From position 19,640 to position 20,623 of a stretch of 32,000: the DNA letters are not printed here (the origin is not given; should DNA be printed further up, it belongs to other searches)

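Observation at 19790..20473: Sortase-fold protein with no cysteine: the TLxTC site reads VITSS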

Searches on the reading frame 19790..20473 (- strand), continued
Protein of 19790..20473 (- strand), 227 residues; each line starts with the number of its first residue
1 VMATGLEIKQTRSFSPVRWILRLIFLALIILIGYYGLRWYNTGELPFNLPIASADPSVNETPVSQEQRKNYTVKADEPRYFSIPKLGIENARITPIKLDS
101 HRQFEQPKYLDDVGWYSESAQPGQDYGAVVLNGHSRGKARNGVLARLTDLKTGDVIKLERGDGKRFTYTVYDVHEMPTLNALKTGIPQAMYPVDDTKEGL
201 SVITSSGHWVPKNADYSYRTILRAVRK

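Call 45: search_solved_structures(query=A2, max_evalue=0.001, show_alignments=3)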
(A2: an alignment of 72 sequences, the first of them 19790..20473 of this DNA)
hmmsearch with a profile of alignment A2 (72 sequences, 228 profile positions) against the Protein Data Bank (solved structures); distinct sequences matched with E-value up to 0.001: 5.
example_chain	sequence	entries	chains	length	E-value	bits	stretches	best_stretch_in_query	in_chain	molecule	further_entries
4d70_A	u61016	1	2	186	1.8e-06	30.4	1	112-206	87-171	SORTASE FAMILY PROTEIN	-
24rr_A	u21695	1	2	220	8.2e-05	25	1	80-182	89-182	Ebp pilus assembly class C sortase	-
8t28_A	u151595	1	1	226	0.00059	22.2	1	123-206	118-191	Class C sortase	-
6bwe_A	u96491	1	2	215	0.00092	21.6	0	117-207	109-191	Putative fimbrial associated sortase-like protein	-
5k9a_A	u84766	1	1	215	0.00092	21.6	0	117-207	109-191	Putative fimbrial associated sortase-like protein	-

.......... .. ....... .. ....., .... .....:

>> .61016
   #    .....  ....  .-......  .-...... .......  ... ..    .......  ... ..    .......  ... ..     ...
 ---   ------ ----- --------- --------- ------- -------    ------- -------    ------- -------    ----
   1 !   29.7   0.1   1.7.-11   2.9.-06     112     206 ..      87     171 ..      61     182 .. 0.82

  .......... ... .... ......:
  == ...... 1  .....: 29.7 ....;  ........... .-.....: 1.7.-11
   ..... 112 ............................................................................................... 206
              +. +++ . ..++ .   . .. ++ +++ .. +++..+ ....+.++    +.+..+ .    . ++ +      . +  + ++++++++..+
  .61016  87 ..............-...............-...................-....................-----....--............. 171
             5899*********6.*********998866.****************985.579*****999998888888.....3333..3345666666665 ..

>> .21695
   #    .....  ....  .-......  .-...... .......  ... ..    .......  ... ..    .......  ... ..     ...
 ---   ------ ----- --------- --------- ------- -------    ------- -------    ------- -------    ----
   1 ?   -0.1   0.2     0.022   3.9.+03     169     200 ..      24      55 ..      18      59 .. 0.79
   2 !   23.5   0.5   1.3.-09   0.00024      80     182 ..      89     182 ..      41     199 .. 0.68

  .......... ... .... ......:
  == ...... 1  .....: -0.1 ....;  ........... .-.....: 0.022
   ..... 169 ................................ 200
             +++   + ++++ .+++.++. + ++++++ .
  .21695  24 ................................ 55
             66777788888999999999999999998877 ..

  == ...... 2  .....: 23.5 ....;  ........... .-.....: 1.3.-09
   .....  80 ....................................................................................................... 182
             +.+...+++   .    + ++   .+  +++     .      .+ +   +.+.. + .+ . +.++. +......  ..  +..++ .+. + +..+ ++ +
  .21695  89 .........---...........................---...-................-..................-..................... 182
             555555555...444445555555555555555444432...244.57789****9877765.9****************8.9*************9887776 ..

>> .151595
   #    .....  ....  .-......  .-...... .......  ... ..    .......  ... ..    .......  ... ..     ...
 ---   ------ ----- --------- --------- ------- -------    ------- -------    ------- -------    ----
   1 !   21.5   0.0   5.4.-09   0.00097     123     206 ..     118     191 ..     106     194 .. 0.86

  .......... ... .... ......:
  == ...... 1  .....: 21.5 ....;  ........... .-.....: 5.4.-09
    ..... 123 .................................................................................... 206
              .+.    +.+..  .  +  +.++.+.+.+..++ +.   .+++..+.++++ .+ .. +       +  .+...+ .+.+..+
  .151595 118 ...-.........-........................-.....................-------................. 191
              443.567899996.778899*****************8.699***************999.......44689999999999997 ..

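Call 46: find_encoding_contigs(protein=P0004, flank=3000, max_places=1)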
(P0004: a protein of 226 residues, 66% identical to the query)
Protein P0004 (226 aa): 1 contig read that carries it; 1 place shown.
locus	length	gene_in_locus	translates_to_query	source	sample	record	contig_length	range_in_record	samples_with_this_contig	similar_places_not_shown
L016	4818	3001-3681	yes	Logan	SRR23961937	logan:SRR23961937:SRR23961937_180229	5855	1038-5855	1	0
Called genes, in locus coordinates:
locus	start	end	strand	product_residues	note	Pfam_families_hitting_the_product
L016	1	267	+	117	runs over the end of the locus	PF00861:Ribosomal_L18p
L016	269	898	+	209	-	PF00333:Ribosomal_S5, PF03719:Ribosomal_S5_C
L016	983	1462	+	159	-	PF00828:Ribosomal_L27A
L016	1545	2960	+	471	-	PF00344:SecY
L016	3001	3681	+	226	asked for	PF04203:Sortase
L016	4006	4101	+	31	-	-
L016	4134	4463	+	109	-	-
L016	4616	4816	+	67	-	PF01176:eIF-1a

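Call 47: find_encoding_contigs(protein=P0002, flank=3000, max_places=1)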
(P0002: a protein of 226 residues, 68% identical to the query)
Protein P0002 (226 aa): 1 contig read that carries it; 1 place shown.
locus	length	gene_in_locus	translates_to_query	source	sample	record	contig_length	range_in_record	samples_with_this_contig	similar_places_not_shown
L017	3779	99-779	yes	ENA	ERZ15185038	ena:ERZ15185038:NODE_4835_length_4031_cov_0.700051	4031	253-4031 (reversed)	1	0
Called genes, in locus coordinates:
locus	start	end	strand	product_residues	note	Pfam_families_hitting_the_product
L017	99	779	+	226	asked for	PF04203:Sortase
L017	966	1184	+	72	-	PF01176:eIF-1a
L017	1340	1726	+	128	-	PF00416:Ribosomal_S13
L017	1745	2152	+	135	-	PF00411:Ribosomal_S11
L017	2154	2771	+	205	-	PF00163:Ribosomal_S4, PF01479:S4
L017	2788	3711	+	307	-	PF01193:RNA_pol_L, PF14520:HHH_5 (faint), PF01000:RNA_pol_A_bac, PF03118:RNA_pol_A_CTD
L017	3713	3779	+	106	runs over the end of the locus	?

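Call 53: fold_search(model_id=the predicted structure, library=pdb)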
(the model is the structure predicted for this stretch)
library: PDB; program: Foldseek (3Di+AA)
matches with E <= 10: 220; with E <= 0.001: 87
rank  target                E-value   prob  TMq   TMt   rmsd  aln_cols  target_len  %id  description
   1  2xwg_B                4.2e-09  1.00  0.49  0.59  18.0       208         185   18  Crystal structure of sortase C-1 from Actinomyces oris (formerly Actinomyces naeslundii) (released 2011-02-23)
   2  2xwg_A                4.5e-09  1.00  0.50  0.61  12.3       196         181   20  Crystal structure of sortase C-1 from Actinomyces oris (formerly Actinomyces naeslundii) (released 2011-02-23)
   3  5k9a                  4.5e-09  1.00  0.49  0.51  13.2       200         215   22  Sortase A from Corynebacterium diphtheriae (released 2016-06-15)
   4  5utt_A                6.0e-09  1.00  0.48  0.60   9.4       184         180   18  SrtA sortase from Actinomyces oris (released 2017-03-01)
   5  2xwg_E                6.0e-09  1.00  0.49  0.61   9.1       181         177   19  Crystal structure of sortase C-1 from Actinomyces oris (formerly Actinomyces naeslundii) (released 2011-02-23)
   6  3tbe_D                6.0e-09  1.00  0.48  0.55   9.6       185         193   19  The crystal structure of the complex of Streptococcus agalactiae sortase C1 and MTSET (released 2011-10-26)
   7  4g1j_A                6.8e-09  1.00  0.48  0.53   9.0       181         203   16  Sortase C1 of GBS Pilus Island 1 (released 2012-12-05)
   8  2xwg_D                8.1e-09  1.00  0.49  0.60  13.3       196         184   18  Crystal structure of sortase C-1 from Actinomyces oris (formerly Actinomyces naeslundii) (released 2011-02-23)
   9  6bwe_B                8.1e-09  1.00  0.47  0.57  12.6       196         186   22  Sortase A from Corynebacterium diphtheriae, lid mutant (released 2017-12-27)
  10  3o0p                  9.1e-09  1.00  0.48  0.56   8.7       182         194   16  Pilus-related Sortase C of Group B Streptococcus (released 2011-03-09)
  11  3tbe_B                1.0e-08  1.00  0.48  0.55   6.6       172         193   18  The crystal structure of the complex of Streptococcus agalactiae sortase C1 and MTSET (released 2011-10-26)
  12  7d6t_A                1.2e-08  1.00  0.47  0.56   8.1       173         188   18  X-ray structure of Clostridium perfringens sortase C with the C-terminal cell wall sorting motif. (released 2021-06-02)
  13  3rbi_B                1.2e-08  1.00  0.48  0.55  10.2       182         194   19  The Type III Crystal Structure of Streptococcus agalactiae Sortase C1 (released 2011-09-07)
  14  9m2n_A                1.3e-08  1.00  0.45  0.60   5.4       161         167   20  Crystal Structure of the double mutant (Y128A and C222A) of Sortase E mutant from Thermobifida fusca (released 2026-03-04)
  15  3g66_B                1.4e-08  1.00  0.49  0.56  12.8       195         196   16  The crystal structure of Streptococcus pneumoniae Sortase C provides novel insights into catalysis as well as pilin su (released 2009-09-01)
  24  4d70_A                2.5e-08  1.00  0.45  0.62   6.3       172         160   17  Structural, biophysical and biochemical analyses of a Clostridium perfringens Sortase D5 transpeptidase (released 2015-07-15)
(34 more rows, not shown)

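Call 61: list_cluster_members(proteins=[P0017, P0008, P0011, P0012, P0014, P0019, P0022, P0009, P0020, P0030])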
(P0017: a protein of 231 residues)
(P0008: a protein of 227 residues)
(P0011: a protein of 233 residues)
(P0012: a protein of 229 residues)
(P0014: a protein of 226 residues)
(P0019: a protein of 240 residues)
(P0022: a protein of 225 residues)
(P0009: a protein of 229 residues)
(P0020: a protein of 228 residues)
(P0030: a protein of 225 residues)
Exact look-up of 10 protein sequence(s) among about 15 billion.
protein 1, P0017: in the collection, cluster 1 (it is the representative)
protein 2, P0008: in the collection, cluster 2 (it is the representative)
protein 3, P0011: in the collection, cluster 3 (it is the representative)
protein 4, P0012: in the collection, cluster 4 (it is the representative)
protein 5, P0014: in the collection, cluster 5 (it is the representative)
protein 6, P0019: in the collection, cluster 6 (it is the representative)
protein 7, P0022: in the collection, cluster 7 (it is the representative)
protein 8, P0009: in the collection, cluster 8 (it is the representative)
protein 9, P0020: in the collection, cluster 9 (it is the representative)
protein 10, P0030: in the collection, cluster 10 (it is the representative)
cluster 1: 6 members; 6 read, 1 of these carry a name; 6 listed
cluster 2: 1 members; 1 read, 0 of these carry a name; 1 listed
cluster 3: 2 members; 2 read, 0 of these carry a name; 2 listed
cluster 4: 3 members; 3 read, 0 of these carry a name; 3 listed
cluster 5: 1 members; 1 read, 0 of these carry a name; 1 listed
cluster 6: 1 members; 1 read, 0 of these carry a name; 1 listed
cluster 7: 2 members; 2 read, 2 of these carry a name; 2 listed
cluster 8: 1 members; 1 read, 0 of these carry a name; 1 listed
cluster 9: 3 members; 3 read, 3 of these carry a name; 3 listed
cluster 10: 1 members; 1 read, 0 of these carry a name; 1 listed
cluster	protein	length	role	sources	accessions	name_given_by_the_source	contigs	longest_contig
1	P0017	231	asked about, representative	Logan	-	-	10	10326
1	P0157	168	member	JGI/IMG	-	hypothetical protein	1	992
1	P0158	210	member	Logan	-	-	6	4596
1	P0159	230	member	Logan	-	-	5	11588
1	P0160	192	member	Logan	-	-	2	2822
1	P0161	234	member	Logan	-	-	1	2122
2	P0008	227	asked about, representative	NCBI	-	-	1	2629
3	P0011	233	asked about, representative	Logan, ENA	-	-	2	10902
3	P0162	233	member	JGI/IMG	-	-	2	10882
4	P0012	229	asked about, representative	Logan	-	-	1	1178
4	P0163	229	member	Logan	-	-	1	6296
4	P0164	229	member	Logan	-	-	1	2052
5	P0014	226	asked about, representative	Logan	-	-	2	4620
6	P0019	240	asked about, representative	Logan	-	-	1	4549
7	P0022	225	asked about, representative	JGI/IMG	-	hypothetical protein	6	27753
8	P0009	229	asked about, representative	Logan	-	-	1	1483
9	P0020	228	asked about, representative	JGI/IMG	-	LPXTG-site transpeptidase (sortase) family protein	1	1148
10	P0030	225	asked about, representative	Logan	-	-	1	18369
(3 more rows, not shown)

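Call 65: find_homologous_proteins(query=A3, max_evalue=1e-30)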
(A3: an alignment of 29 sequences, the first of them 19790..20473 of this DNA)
Query A3 (29 sequences) (227 aa, profile of the alignment): 39 proteins with E <= 1e-30 among 4861 candidates.
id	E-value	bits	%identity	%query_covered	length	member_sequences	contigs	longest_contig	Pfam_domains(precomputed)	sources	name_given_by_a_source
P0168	8.8e-98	344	48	97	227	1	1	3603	PF04203.19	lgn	-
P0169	2.3e-93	330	45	97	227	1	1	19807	PF04203.19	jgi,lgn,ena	-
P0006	1.9e-91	323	45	97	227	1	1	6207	PF04203.19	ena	-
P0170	4.4e-91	322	41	99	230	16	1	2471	PF04203.19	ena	-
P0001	3.7e-90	319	100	100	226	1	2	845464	PF04203.19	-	-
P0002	1.2e-87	311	68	100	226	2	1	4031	PF04203.19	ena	-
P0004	6.3e-87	308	66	100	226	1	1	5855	PF04203.19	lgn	-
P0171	4.3e-86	306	40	96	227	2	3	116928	PF04203.19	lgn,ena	-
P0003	4.8e-86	306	67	100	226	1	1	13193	PF04203.19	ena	-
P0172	1.1e-85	304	43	97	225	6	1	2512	PF04203.19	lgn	-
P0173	3.3e-85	303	44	96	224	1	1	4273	PF04203.19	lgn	-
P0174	1.3e-84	301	43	99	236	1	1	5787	PF04203.19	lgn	-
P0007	1.6e-84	301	51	83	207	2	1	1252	PF04203.19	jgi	-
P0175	8.0e-84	298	42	95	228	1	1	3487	PF04203.19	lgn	-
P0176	8.7e-84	298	39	96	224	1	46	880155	PF04203.19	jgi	jgi:hypothetical protein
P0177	1.6e-83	297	43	97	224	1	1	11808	PF04203.19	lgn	-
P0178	2.0e-82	294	47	89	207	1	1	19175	PF04203.19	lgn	-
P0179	1.5e-79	284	43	89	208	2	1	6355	PF04203.19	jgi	-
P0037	3.6e-77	277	32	92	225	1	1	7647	PF04203.19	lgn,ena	-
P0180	4.4e-77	276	43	98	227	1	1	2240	PF04203.19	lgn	-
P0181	6.0e-77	276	39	99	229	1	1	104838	PF04203.19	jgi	jgi:hypothetical protein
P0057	1.6e-75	271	33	93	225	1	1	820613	PF04203.19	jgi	jgi:hypothetical protein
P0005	2.9e-75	270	69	89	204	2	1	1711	PF04203.19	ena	-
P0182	2.9e-74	267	41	98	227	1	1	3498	PF04203.19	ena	-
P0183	6.0e-57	210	35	99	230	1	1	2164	PF04203.19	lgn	-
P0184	2.3e-56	208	39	70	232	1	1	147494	PF04203.19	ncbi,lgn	ncbi:MAG: class F sortase [Candidatus Saccharimonadales bacterium]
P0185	1.7e-52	196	39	78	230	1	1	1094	PF04203.19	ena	-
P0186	4.8e-51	191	35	91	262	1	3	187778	PF04203.19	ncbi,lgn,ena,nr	ncbi:class F sortase [Candidatus Saccharibacteria bacterium]|nr:class F sortase [Candidatus Sacchari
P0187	1.6e-48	183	36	93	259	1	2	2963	PF04203.19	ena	-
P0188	2.2e-47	179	40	72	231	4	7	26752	PF04203.19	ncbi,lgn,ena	-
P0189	4.6e-47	178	36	96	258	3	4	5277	PF04203.19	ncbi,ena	-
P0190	7.0e-44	168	35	74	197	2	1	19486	PF04203.19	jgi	-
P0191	1.5e-40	157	35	69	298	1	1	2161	PF04203.19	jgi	jgi:LPXTG-site transpeptidase (sortase) family protein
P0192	7.8e-40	154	30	95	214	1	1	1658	PF04203.19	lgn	-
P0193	2.0e-39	153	33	96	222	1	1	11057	PF04203.19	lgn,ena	-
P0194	3.8e-39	152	37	69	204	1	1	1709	PF04203.19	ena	-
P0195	1.3e-38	150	40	68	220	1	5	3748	PF04203.19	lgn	-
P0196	7.6e-38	148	40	77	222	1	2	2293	PF04203.19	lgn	-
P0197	2.2e-33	133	32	72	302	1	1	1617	PF04203.19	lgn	-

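Call 70: find_related_loci(query=A1, collection=metagenome_contigs, flank=2500)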
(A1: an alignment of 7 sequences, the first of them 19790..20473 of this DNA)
Query A1 (227 aa) in metagenome_contigs; peptide patterns used: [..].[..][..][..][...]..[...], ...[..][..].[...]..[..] (x = any residue, [..] = any of these).
77 stretches matched a pattern; 9 encode a relative of the query (tblastn E <= 1e-3); 9 distinct loci.
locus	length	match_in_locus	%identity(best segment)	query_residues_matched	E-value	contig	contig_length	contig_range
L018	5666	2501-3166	50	4-224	1e-74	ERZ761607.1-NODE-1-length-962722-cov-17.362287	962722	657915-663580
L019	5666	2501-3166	47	4-224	1e-71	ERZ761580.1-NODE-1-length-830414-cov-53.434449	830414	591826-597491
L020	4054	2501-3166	47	4-224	1e-70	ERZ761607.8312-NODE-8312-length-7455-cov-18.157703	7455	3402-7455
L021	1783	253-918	49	4-224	8e-73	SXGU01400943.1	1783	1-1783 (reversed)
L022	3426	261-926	50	4-224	5e-68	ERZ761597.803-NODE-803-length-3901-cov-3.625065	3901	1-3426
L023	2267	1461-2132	31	4-209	1e-29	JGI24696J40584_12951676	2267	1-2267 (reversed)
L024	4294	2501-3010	33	57-209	5e-28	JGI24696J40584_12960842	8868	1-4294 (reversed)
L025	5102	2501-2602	53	114-147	1e-5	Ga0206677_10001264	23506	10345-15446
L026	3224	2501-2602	53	114-147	1e-5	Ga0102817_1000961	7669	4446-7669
